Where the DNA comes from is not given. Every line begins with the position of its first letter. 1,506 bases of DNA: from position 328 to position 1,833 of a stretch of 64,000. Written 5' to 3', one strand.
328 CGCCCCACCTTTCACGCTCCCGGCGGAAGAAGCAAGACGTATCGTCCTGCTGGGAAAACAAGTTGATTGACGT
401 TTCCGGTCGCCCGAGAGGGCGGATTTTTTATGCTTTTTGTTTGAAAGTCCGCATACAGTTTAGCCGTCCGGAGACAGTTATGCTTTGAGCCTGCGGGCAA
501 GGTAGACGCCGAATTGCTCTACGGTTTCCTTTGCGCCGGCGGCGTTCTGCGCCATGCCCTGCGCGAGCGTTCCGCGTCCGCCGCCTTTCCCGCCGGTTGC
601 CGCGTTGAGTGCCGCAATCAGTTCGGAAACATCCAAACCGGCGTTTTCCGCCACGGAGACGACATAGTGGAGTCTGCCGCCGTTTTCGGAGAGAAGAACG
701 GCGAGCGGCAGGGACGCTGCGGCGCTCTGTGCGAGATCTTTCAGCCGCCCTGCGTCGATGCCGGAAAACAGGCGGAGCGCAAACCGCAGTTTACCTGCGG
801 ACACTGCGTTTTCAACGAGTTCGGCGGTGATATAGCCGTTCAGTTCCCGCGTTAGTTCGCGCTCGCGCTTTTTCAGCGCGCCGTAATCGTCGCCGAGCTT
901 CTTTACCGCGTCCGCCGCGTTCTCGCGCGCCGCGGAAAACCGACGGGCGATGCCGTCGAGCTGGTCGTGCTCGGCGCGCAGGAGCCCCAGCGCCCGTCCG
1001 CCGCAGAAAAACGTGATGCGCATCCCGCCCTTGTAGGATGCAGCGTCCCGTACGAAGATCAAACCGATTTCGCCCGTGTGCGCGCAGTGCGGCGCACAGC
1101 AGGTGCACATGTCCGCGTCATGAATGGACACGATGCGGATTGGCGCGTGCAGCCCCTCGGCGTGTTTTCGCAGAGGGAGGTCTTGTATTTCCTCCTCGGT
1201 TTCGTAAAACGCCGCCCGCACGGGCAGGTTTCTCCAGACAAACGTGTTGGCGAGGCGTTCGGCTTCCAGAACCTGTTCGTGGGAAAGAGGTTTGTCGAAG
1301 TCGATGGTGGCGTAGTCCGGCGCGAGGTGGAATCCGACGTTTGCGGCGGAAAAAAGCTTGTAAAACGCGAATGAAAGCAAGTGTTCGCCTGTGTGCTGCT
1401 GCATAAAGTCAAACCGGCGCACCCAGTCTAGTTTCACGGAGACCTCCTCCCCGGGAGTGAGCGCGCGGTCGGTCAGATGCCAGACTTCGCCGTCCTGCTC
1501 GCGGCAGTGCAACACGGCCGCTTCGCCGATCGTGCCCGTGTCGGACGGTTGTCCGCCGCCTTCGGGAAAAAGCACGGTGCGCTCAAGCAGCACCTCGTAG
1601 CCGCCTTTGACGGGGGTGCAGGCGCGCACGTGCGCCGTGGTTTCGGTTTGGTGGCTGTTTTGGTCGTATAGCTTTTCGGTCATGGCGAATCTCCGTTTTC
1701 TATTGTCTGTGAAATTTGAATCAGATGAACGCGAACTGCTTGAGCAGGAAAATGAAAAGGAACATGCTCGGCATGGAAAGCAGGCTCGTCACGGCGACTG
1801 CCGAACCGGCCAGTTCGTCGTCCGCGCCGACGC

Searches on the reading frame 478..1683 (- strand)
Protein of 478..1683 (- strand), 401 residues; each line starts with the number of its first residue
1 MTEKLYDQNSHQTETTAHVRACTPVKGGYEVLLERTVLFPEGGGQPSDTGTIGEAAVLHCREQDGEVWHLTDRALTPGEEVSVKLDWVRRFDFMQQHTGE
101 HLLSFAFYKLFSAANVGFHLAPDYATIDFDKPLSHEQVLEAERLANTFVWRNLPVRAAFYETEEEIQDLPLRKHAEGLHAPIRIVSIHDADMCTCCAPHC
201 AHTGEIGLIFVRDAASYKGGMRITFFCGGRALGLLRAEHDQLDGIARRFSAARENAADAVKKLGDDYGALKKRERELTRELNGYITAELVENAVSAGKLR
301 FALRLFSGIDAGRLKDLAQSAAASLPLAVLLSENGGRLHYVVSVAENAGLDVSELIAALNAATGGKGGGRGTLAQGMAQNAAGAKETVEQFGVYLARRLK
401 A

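Call 30: find_encoding_contigs(protein=window:478-1683:-, flank=3000, max_places=10)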
Protein window:478-1683:- (401 aa): 4 contigs read that carry it; 3 places shown.
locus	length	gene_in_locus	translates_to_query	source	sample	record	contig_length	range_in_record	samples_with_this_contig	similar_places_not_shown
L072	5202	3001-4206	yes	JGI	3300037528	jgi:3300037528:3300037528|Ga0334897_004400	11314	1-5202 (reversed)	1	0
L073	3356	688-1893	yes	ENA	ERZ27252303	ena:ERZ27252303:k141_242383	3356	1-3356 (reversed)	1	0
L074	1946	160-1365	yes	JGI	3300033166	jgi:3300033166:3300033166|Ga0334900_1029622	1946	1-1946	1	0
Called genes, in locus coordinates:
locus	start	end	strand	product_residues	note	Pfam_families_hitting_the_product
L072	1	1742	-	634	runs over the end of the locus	PF02922:CBM_48, PF00128:Alpha-amylase, PF02806:Alpha-amylase_C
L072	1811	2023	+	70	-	-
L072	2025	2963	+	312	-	PF03547:Mem_trans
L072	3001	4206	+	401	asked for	PF01411:tRNA-synt_2c (weak), PF07973:tRNA_SAD (weak), PF02272:DHHA1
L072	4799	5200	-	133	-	PF00933:Glyco_hydro_3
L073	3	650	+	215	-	?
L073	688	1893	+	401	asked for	PF01411:tRNA-synt_2c (weak), PF07973:tRNA_SAD (weak), PF02272:DHHA1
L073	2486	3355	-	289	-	?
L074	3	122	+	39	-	?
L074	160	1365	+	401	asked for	PF01411:tRNA-synt_2c (weak), PF07973:tRNA_SAD (weak), PF02272:DHHA1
